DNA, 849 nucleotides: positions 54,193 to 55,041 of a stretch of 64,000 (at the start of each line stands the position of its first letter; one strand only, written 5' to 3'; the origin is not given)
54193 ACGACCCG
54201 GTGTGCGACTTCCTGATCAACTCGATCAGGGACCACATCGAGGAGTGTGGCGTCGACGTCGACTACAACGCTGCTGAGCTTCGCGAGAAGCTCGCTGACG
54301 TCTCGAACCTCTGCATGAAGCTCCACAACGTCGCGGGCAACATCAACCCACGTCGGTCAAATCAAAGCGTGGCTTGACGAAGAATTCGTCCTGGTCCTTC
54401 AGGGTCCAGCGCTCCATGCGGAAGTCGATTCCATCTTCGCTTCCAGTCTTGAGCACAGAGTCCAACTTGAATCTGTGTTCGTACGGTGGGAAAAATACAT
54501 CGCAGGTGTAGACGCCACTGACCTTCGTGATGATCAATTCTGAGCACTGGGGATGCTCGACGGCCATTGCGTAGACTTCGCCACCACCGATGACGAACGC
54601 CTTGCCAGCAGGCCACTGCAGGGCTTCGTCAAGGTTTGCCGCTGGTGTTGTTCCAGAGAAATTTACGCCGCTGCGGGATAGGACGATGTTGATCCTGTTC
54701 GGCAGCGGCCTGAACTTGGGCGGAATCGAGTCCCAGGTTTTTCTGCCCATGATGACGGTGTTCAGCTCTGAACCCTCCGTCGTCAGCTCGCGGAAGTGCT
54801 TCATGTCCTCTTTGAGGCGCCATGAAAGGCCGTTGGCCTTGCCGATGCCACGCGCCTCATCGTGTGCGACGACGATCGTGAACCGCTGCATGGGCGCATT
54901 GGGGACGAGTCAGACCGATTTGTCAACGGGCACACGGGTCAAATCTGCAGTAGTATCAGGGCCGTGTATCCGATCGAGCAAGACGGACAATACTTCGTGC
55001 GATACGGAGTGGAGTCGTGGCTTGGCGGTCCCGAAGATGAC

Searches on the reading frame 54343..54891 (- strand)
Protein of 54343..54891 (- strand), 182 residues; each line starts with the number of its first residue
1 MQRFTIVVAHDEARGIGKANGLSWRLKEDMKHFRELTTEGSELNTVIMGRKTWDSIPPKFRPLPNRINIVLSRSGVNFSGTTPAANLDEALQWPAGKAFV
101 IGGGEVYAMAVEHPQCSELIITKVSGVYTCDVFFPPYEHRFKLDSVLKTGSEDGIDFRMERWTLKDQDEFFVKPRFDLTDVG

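Call 63: search_protein_families(library=pfam, proteins=[window:54343-54891:-], max_evalue=0.001)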
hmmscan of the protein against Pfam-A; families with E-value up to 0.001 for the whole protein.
window:54343-54891:- (182 aa): 1 family
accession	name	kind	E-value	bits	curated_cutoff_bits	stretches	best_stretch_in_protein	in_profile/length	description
PF00186.24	DHFR_1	-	9e-36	123.4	25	1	4-149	2-142/159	Dihydrofolate reductase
